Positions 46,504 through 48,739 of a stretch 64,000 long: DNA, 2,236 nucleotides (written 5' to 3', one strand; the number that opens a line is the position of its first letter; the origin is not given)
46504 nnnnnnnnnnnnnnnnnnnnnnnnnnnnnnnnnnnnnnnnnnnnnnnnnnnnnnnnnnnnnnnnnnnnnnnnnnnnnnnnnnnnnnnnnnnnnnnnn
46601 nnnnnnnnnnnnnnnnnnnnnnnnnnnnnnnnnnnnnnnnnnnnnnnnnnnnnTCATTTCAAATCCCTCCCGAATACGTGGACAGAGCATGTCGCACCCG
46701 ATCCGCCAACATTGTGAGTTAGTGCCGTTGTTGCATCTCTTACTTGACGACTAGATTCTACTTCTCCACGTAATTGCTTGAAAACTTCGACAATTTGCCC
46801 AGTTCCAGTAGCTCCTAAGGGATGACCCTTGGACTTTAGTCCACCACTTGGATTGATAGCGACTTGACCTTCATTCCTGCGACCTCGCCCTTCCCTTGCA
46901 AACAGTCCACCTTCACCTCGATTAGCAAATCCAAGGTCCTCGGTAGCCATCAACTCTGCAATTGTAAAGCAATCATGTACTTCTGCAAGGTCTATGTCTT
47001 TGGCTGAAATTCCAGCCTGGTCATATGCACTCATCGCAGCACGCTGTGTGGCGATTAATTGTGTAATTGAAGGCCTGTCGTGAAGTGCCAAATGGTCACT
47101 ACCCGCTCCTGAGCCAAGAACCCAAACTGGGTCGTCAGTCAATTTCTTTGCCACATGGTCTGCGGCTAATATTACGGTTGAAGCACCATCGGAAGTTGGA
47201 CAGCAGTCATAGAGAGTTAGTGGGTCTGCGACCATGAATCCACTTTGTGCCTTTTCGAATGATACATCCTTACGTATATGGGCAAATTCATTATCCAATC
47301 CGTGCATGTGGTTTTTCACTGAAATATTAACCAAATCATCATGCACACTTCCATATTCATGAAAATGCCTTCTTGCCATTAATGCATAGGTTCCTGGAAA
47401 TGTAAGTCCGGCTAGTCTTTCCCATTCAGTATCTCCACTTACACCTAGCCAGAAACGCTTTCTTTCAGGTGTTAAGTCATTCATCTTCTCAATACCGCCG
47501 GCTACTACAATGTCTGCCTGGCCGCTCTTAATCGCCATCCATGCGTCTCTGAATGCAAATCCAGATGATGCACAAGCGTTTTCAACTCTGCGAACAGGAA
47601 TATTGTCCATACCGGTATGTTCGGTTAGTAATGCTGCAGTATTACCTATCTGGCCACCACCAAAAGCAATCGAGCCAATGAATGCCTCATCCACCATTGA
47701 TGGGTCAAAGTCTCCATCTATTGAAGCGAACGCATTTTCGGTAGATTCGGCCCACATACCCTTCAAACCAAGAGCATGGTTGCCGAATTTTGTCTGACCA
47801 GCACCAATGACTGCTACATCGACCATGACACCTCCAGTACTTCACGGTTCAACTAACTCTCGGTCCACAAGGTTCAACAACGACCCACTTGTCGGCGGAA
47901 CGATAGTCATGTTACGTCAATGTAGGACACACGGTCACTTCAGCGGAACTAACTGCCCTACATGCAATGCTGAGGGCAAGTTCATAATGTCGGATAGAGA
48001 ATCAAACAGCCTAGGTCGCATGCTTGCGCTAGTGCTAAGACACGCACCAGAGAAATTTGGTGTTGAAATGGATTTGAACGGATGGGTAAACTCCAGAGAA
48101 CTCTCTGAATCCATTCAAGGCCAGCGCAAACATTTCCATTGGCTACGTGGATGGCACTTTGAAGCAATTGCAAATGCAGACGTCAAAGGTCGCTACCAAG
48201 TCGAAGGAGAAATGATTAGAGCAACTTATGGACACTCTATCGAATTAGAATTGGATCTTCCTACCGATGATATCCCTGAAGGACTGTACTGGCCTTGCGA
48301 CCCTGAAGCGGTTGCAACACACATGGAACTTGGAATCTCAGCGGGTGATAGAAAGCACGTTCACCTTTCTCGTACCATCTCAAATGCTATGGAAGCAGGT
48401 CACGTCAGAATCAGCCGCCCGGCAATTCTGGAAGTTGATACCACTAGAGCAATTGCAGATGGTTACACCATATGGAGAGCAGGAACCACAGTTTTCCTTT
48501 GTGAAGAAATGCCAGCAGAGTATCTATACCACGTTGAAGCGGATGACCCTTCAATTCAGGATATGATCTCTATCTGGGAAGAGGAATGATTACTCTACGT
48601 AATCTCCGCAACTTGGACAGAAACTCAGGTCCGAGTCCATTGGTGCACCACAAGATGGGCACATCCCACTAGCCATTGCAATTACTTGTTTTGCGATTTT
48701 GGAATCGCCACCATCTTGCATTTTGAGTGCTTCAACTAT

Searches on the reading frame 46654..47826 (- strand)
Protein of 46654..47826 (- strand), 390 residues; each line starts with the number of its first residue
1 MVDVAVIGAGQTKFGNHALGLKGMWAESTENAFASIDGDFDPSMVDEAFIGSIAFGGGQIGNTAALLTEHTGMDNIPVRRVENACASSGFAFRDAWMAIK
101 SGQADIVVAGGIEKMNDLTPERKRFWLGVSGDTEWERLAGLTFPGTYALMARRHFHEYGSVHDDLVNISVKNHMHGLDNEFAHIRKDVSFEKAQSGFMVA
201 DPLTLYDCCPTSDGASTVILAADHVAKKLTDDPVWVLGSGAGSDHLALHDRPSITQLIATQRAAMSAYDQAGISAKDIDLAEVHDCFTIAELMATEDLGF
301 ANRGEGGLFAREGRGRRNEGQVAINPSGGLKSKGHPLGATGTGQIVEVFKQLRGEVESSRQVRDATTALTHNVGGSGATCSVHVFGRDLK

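Call 3: search_protein_families(library=pfam, proteins=[window:46654-47826:-], max_evalue=0.01)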
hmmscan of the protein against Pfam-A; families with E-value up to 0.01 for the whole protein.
window:46654-47826:- (390 aa): 4 families
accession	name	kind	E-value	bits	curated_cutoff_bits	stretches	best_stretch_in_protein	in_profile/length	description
PF22691.2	Thiolase_C_1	-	5.1e-44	149.9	28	1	240-387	1-144/144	Thiolase C-terminal domain-like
PF00108.29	Thiolase_N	-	7.5e-17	62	26.4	1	4-222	1-258/260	Thiolase, N-terminal domain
PF02803.24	Thiolase_C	-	3.4e-11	43.3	27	1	258-355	22-100/123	Thiolase, C-terminal domain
PF00109.32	ketoacyl-synt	-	1.7e-05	25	20.8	1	80-115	169-204/252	Beta-ketoacyl synthase, N-terminal domain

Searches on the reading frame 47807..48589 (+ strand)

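Call 3: search_protein_families(library=pfam, proteins=[window:47807-48589:+], max_evalue=0.01)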
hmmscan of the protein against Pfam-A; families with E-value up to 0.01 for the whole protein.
window:47807-48589:+ (260 aa): 1 family
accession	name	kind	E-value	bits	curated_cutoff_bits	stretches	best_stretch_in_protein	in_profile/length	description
PF01885.22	PTS_2-RNA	-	2.4e-24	86.8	26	1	67-233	4-176/177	RNA 2'-phosphotransferase, Tpt1 / KptA family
